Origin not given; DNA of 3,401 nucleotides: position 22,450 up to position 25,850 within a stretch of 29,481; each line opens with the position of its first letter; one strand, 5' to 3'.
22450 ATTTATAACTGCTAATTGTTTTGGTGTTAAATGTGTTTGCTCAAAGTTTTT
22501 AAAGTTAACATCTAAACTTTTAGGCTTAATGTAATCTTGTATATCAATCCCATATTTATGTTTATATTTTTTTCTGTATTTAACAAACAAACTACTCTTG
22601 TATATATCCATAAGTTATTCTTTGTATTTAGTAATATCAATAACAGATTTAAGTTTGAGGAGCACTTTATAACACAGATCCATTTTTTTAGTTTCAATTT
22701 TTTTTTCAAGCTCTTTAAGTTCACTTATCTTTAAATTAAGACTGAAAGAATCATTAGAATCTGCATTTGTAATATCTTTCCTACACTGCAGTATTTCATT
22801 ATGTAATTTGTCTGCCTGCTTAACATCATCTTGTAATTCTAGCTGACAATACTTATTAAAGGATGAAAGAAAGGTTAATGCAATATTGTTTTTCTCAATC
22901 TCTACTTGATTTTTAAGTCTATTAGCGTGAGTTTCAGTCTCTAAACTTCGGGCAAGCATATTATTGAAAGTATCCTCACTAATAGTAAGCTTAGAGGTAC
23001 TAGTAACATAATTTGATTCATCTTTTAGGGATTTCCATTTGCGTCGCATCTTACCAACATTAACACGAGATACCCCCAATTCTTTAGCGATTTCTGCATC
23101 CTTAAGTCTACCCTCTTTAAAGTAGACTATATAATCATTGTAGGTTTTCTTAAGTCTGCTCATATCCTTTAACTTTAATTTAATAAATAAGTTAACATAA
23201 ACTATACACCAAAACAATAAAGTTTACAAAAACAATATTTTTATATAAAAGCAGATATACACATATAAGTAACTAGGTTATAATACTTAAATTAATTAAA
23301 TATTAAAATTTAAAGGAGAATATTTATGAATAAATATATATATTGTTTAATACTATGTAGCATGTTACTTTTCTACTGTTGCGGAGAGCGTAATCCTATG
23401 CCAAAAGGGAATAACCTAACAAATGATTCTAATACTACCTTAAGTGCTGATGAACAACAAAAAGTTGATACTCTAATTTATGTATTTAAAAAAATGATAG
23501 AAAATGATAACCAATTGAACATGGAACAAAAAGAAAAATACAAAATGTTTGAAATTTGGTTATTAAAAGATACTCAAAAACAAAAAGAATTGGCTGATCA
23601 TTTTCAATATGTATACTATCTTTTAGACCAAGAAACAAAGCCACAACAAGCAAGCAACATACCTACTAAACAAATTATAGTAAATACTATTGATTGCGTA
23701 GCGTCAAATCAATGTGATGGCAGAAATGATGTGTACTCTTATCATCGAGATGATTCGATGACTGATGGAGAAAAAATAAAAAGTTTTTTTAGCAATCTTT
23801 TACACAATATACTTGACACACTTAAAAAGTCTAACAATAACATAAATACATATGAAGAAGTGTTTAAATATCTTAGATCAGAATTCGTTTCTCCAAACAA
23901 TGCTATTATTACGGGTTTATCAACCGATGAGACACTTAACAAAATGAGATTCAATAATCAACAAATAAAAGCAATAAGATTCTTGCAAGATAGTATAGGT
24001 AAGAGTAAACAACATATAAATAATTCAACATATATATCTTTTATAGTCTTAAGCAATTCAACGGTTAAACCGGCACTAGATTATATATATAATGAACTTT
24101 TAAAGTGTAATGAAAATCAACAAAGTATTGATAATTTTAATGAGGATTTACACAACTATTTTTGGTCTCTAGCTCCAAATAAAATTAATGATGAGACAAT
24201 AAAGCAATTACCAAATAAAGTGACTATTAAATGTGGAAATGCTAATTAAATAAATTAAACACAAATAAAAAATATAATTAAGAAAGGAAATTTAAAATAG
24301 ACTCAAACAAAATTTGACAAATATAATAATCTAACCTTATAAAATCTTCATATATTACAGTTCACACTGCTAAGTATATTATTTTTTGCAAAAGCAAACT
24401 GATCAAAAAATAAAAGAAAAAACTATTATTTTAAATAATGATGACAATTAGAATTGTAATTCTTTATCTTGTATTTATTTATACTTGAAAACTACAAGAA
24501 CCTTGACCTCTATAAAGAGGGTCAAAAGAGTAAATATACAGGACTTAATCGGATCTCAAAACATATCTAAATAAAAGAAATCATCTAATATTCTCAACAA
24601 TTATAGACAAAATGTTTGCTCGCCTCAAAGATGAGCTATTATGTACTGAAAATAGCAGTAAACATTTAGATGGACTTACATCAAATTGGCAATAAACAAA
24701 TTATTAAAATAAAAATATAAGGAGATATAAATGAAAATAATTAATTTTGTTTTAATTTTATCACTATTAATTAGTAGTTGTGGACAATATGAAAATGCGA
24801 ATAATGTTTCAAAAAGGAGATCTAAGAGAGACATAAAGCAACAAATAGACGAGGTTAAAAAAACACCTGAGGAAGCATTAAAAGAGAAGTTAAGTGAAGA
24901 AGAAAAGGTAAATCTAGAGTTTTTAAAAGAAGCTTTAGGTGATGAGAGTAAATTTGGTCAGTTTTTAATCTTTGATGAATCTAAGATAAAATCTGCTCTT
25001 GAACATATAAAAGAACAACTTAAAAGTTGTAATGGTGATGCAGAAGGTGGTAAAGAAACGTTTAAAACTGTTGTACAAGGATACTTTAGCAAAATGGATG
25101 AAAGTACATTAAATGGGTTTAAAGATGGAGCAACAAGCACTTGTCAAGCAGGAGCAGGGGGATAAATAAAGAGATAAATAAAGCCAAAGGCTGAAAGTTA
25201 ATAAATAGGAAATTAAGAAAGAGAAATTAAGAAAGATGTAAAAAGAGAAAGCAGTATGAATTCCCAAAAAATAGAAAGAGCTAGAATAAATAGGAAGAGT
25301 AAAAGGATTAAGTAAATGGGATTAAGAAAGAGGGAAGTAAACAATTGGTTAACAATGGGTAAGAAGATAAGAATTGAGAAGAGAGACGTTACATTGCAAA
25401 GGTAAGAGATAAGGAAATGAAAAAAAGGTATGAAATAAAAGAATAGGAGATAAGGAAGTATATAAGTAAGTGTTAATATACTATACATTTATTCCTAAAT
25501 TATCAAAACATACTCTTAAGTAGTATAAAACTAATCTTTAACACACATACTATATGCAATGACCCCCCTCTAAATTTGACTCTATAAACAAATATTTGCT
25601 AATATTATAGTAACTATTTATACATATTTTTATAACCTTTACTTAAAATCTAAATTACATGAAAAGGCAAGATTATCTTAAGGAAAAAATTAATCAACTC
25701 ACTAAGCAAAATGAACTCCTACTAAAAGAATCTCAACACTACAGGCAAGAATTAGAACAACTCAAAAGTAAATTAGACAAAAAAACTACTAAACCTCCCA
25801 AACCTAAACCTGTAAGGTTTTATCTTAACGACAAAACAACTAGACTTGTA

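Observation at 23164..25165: Lipoprotein cargo positioned at both flanks of the late operon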

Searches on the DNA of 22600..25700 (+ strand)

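Call 7: search_dna_similar(query=window:22600-25700:+, collection=plasmids, mode=near, max_rows=30)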
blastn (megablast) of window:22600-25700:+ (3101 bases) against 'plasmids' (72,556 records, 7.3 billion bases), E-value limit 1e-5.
Records with a match: 139; places in all: 252; records where one place covers at least 80% of the query: 10.
Best place of each record, by identity: >=99% 1; 95-99% 9; 90-95% 19; 80-90% 91; 60-80% 19.
By first word of the organism name: Borrelia 139.
By predicted mobility (MOB-suite, as given by PLSDB): non-mobilizable 139.
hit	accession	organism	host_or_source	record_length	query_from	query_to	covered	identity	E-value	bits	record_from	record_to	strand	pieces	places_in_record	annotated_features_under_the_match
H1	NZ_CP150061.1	Borrelia miyamotoi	Ixodes scapularis,whole organism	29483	1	3101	100%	99.7%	0e+0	5686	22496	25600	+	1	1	hypothetical protein | DUF603 domain-containing protein | Mlp family lipoprotein | site-specific integrase | PBSX family phage terminase large subunit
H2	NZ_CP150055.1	Borrelia miyamotoi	Ixodes scapularis,whole organism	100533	1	3100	94%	95.8%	0e+0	4729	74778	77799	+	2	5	hypothetical protein | DUF603 domain-containing protein | Mlp family lipoprotein | PBSX family phage terminase large subunit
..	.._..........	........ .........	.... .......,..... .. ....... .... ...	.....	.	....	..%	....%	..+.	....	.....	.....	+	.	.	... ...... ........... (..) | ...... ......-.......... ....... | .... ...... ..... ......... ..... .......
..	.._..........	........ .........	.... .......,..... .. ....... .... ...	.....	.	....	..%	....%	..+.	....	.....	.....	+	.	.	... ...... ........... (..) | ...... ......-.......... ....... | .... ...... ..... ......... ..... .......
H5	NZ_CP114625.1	Borrelia miyamotoi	Ixodes scapularis,Ixodes scapularis ...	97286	1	3100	94%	95.6%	0e+0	4695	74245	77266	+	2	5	Mlp family lipoprotein (x2) | DUF603 domain-containing protein | PBSX family phage terminase large subunit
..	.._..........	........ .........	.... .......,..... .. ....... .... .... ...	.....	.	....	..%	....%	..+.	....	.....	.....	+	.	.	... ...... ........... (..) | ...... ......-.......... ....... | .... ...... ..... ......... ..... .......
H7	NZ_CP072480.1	Borrelia miyamotoi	Ixodes scapularis,blood of infected ...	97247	1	3100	94%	95.6%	0e+0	4689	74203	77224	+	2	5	Mlp family lipoprotein (x2) | DUF603 domain-containing protein | PBSX family phage terminase large subunit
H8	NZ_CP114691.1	Borrelia miyamotoi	Ixodes scapularis,Ixodes scapularis ...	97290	1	3100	94%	95.6%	0e+0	4689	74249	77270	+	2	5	Mlp family lipoprotein (x2) | DUF603 domain-containing protein | PBSX family phage terminase large subunit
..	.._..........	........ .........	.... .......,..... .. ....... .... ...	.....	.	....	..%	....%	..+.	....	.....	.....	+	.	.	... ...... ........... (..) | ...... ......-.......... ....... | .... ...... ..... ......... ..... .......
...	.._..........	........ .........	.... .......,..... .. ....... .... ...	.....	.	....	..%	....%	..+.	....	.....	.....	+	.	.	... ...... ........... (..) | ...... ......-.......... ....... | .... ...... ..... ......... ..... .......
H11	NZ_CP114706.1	Borrelia miyamotoi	Ixodes persulcatus,Ixodes persulcatus ...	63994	290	2545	73%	89.6%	0e+0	2855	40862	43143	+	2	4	Mlp family lipoprotein (x2) | DUF603 domain-containing protein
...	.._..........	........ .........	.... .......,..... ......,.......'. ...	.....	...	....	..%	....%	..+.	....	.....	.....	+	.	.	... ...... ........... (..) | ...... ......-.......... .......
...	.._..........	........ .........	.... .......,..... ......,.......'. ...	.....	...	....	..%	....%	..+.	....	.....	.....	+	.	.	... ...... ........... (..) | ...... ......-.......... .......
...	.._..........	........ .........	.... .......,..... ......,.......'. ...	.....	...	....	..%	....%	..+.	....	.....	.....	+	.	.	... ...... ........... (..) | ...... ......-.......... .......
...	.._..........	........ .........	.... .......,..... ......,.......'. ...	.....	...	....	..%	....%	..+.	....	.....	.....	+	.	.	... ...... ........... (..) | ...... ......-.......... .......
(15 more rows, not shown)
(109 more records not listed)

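Call 70: search_dna_similar(query=window:24250-24730:+, collection=plasmids, mode=distant, max_rows=25, rows=spread)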
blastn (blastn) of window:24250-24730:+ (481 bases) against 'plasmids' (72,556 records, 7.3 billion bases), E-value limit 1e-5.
Records with a match: 49; places in all: 70; records where one place covers at least 80% of the query: 22.
Best place of each record, by identity: >=99% 10; 95-99% 9; 90-95% 24; 60-80% 6.
By first word of the organism name: Borrelia 49.
By predicted mobility (MOB-suite, as given by PLSDB): non-mobilizable 49.
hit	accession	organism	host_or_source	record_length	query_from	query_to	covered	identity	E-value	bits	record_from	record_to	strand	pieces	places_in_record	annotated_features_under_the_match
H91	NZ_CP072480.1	Borrelia miyamotoi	Ixodes scapularis,blood of infected ...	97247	1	481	100%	99.8%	0e+0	864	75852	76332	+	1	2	none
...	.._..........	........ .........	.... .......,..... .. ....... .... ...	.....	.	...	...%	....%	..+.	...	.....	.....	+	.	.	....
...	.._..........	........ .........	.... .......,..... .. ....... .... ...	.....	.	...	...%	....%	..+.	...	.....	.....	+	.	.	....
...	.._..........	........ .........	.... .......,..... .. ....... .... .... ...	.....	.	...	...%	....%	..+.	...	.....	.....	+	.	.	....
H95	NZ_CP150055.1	Borrelia miyamotoi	Ixodes scapularis,whole organism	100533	1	481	100%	99.8%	0e+0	864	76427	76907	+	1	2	none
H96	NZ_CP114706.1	Borrelia miyamotoi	Ixodes persulcatus,Ixodes persulcatus ...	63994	1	481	100%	93.2%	0e+0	707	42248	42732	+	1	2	none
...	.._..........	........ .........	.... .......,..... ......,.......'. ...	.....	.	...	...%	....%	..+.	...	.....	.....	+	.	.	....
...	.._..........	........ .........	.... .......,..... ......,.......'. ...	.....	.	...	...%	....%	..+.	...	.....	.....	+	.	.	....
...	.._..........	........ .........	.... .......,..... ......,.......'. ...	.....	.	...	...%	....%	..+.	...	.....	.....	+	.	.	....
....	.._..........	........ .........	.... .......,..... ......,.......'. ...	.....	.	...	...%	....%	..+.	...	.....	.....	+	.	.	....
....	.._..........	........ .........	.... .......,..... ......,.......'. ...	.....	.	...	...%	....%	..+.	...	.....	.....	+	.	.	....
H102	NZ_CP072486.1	Borrelia miyamotoi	Ixodes scapularis,blood of infected ...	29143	349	481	28%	98.5%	5e-57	228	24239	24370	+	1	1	Mlp family lipoprotein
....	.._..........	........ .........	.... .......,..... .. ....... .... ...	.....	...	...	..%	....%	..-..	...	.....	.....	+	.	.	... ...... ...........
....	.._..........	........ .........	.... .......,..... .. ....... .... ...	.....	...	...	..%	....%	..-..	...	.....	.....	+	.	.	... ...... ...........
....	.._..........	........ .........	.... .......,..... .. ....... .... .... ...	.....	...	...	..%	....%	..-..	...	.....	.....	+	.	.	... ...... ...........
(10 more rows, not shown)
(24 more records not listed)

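Call 71: get_annotated_region(hit=H102, flank=2000)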
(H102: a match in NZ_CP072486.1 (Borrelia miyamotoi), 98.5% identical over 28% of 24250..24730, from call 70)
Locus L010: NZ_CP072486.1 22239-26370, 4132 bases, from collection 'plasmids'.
description: Borrelia miyamotoi strain LB-2001 plasmid cp29, complete sequence
organism: Borrelia miyamotoi (NCBI taxid 47466)
taxonomy: Bacteria; Spirochaetota; Spirochaetia; Spirochaetales; Borreliaceae; Borrelia; Borrelia miyamotoi
host: -; source: Ixodes scapularis,blood of infected SCID mice; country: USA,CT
typing (MOB-suite, as given by PLSDB): non-mobilizable
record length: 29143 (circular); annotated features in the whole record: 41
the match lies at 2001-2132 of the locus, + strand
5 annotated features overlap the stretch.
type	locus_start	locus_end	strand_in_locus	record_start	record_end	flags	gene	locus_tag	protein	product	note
CDS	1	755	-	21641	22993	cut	-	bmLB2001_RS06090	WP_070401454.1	PBSX family phage terminase large subunit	-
CDS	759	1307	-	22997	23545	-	-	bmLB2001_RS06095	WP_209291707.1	DUF603 domain-containing protein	-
CDS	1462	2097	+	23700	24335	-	-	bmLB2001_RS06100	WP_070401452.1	Mlp family lipoprotein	-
CDS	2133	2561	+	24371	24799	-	-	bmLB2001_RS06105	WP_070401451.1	Mlp family lipoprotein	-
CDS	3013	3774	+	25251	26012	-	-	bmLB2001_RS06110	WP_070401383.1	tyrosine-type recombinase/integrase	-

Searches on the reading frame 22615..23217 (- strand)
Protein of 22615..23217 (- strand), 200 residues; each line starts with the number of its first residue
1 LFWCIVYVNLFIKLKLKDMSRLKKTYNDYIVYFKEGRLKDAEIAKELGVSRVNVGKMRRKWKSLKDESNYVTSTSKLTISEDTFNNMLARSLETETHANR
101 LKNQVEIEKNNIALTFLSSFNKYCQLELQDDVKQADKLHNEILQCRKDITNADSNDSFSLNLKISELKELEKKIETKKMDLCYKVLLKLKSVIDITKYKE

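Call 5: search_protein_families(library=pfam, proteins=[window:22615-23217:-], max_evalue=0.01)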
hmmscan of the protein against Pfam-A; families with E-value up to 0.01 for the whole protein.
window:22615-23217:- (200 aa): 1 family
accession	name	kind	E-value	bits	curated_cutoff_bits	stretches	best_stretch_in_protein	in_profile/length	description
PF04645.17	DUF603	-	3.6e-32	112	22.6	1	19-194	1-174/181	Protein of unknown function, DUF603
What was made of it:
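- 22615..23163 (-): DUF603 protein, first gene of the late operon in this plasmid type. Pfam DUF603 E 3.6e-32 (call 5).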

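Call 6: search_protein_families(library=ncbifam, proteins=[window:22615-23217:-], max_evalue=0.01)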
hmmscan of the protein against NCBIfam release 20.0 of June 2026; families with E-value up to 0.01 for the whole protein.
window:22615-23217:- (200 aa): 1 family
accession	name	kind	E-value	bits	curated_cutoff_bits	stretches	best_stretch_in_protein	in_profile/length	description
TIGR02980.1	SigBFG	subfamily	0.00064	19.5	234.35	0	84-174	95-186/227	SigB/SigF/SigG family RNA polymerase sigma factor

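Call 78: search_protein_families(library=phrogs, proteins=[window:22615-23163:-], max_evalue=0.001)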
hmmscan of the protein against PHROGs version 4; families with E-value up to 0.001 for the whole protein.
window:22615-23163:- (182 aa): 0 families
